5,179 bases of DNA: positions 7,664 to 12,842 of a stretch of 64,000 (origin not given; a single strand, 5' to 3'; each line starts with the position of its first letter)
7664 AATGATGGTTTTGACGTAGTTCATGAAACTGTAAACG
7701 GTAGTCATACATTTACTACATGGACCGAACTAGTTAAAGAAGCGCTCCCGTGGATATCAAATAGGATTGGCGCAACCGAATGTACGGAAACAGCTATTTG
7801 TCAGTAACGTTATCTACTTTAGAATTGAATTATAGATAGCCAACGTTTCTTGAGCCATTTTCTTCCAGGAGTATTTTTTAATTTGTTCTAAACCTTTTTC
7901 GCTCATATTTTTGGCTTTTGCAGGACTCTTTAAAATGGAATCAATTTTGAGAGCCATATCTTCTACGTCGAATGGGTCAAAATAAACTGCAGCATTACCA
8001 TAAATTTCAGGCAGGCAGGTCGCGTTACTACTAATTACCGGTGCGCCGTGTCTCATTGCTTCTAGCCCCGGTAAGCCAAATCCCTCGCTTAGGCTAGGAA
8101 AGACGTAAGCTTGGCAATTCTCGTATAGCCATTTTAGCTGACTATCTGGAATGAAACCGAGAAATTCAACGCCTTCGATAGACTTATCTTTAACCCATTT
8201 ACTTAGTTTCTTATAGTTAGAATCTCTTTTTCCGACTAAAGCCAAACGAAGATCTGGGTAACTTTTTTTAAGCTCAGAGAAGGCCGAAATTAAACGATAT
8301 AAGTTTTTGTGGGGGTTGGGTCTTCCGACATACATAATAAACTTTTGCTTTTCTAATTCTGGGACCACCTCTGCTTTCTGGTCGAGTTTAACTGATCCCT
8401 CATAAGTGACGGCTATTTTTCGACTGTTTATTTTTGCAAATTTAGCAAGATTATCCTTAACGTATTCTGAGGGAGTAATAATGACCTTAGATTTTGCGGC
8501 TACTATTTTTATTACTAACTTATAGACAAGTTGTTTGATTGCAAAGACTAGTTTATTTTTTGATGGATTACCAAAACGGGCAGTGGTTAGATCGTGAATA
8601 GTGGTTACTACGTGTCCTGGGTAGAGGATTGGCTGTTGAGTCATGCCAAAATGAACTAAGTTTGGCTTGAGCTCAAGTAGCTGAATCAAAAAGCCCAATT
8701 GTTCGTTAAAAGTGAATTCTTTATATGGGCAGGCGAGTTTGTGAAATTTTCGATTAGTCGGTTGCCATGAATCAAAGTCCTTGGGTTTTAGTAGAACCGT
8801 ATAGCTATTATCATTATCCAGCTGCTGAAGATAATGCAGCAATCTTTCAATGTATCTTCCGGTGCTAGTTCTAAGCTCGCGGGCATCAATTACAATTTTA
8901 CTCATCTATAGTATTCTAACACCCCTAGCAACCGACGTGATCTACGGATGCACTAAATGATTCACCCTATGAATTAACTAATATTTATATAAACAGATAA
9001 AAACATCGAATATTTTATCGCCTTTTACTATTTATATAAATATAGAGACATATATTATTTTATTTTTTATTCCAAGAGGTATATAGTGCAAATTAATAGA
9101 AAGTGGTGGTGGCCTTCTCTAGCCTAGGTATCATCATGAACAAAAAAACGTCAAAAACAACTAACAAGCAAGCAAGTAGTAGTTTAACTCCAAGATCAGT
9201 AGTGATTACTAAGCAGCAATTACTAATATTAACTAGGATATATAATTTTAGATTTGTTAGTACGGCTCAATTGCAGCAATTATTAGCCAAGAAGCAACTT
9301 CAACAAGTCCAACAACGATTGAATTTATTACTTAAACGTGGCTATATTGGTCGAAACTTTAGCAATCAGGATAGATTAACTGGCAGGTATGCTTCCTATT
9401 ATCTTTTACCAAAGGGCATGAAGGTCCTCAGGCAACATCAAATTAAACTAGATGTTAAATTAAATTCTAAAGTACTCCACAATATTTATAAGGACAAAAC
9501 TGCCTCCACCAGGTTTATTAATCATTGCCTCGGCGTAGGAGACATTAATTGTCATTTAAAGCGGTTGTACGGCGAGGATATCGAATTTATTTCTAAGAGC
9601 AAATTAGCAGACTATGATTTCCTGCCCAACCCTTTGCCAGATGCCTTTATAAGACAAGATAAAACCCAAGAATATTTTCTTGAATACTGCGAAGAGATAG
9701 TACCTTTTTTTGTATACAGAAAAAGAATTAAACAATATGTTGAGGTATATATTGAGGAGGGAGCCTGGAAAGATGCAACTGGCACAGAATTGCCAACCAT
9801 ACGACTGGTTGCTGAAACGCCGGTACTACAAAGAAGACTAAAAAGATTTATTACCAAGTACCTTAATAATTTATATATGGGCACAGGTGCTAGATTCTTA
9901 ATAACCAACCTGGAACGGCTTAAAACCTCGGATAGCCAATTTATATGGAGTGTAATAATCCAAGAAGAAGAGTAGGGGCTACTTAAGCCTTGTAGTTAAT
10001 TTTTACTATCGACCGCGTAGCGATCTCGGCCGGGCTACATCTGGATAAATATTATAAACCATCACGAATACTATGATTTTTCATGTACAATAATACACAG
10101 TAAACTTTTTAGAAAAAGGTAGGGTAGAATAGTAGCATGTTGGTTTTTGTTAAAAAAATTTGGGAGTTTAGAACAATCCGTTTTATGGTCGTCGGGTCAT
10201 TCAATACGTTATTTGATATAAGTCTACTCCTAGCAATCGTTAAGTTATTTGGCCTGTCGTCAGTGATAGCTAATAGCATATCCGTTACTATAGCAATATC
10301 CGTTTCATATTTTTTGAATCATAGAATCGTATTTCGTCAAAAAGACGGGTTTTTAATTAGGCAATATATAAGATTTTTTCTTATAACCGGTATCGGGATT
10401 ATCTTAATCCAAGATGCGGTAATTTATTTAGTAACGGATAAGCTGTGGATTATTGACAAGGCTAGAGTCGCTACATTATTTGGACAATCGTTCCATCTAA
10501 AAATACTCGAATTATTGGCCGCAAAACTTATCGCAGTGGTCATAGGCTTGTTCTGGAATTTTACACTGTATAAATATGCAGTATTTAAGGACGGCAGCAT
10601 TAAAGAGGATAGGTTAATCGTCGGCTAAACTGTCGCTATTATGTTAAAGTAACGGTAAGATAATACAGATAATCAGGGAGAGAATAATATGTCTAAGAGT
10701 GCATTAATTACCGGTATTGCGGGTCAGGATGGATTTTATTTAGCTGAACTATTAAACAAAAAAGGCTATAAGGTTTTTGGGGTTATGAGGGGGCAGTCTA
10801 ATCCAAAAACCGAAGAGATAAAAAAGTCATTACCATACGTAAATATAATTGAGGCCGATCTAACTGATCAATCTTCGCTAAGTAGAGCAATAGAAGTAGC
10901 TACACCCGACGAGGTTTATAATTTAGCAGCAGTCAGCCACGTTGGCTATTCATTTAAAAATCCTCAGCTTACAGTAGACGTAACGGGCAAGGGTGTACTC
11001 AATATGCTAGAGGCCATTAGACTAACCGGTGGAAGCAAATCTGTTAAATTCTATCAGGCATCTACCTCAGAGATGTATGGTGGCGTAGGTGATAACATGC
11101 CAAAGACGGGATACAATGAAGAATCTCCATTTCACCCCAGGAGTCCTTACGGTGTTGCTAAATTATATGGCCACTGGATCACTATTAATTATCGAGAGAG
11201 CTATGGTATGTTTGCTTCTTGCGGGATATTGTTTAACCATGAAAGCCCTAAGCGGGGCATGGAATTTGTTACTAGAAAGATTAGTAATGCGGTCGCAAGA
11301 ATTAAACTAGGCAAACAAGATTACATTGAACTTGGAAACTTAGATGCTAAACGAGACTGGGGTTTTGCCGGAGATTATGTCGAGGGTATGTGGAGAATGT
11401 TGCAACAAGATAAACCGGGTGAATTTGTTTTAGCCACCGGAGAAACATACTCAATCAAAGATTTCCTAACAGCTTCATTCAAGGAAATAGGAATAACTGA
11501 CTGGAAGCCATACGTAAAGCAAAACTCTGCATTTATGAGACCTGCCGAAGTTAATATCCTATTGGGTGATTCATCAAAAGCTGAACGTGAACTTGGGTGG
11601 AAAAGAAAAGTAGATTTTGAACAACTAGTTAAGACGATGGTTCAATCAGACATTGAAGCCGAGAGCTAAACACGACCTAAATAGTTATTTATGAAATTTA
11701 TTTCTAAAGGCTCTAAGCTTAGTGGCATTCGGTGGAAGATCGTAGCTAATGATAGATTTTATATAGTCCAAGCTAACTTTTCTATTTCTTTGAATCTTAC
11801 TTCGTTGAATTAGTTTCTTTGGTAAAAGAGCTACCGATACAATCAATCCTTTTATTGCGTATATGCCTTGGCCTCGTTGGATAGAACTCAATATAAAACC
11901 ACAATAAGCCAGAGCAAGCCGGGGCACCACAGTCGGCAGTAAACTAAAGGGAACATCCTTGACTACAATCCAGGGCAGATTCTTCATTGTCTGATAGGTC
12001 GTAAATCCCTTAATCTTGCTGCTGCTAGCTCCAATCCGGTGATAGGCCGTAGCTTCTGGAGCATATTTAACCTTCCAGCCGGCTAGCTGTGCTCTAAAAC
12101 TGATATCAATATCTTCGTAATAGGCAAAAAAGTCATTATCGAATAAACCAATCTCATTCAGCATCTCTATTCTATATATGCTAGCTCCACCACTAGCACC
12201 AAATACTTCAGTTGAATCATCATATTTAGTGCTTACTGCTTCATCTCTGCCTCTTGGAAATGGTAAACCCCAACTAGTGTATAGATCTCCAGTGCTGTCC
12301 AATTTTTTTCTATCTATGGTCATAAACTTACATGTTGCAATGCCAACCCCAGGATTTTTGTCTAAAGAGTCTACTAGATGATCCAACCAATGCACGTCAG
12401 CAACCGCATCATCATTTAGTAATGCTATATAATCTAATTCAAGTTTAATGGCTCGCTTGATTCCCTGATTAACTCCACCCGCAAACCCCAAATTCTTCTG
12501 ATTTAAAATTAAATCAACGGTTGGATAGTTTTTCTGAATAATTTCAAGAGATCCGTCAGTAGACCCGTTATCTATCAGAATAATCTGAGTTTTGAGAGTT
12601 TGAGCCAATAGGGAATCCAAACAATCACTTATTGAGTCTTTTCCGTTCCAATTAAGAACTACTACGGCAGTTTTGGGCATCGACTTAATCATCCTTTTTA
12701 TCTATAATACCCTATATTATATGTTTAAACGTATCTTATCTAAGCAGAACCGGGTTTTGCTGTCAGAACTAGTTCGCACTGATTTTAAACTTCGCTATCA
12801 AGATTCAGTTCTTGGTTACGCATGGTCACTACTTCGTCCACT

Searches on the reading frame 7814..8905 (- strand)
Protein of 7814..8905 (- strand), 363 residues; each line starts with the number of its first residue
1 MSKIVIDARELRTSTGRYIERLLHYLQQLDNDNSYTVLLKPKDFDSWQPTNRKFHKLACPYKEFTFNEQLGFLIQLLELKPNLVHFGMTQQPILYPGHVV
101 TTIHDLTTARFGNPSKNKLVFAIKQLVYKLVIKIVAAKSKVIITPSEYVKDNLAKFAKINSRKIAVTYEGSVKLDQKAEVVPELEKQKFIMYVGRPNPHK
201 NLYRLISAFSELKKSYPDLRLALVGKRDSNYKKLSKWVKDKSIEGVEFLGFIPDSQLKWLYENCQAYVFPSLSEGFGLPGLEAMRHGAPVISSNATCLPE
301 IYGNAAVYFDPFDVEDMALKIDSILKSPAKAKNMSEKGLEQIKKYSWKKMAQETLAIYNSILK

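Call 28: search_protein_families(library=pfam, proteins=[window:7814-8905:-], max_evalue=0.001)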
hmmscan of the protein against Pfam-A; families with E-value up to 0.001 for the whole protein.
window:7814-8905:- (363 aa): 5 families
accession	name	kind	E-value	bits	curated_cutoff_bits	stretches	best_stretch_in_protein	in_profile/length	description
PF00534.26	Glycos_transf_1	-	2e-36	125.5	26.4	1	181-338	9-169/172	Glycosyl transferases group 1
PF13692.12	Glyco_trans_1_4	-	2.7e-26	92.9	27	1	188-326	2-141/142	Glycosyl transferases group 1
PF20706.3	GT4-conflict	-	1.4e-12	47.7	26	1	177-352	187-383/385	Family 4 Glycosyltransferase in conflict systems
PF13524.12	Glyco_trans_1_2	-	4.6e-09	36.8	25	1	209-355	6-143/144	Glycosyl transferase-like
PF13439.12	Glyco_transf_4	-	8.2e-07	29.6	28.5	1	17-170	6-165/170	Glycosyltransferase Family 4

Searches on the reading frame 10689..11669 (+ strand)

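Call 28: search_protein_families(library=pfam, proteins=[window:10689-11669:+], max_evalue=0.001)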
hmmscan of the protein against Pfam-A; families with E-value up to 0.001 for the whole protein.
window:10689-11669:+ (326 aa): 4 families
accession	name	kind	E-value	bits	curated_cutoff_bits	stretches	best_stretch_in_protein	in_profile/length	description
PF16363.11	GDP_Man_Dehyd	-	2.9e-125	418.6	27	1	6-317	1-332/332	GDP-mannose 4,6 dehydratase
PF01370.27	Epimerase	-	6.7e-69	232.4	20.9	1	5-247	1-238/240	NAD dependent epimerase/dehydratase family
PF04321.23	RmlD_sub_bind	-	7.4e-11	42.1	27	1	6-162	4-133/287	RmlD substrate binding domain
PF05368.20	NmrA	-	1e-05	25.7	27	1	2-71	2-70/298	NmrA-like family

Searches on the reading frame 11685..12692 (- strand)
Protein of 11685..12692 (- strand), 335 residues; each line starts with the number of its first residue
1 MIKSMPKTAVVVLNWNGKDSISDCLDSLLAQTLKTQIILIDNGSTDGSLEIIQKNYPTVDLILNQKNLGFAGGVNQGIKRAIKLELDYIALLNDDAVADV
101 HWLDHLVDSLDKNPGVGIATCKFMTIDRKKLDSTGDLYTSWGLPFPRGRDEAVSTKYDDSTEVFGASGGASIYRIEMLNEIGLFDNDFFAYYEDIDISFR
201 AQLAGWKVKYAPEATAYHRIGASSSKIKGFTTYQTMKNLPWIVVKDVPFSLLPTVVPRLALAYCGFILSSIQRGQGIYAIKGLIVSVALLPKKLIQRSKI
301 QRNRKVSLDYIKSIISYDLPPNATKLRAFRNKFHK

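Call 28: search_protein_families(library=pfam, proteins=[window:11685-12692:-], max_evalue=0.001)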
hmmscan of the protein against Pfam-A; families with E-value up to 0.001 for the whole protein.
window:11685-12692:- (335 aa): 3 families
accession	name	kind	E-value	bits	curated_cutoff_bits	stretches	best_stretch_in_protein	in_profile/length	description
PF00535.33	Glycos_transf_2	-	6.5e-22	78.7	23.3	1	10-181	2-167/168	Glycosyl transferase family 2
PF13641.12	Glyco_tranf_2_3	-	5.6e-20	72.8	27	1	6-222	1-215/230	Glycosyltransferase like family 2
PF13632.12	Glyco_trans_2_3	-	8.1e-10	39.3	27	1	88-216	1-120/198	Glycosyl transferase family group 2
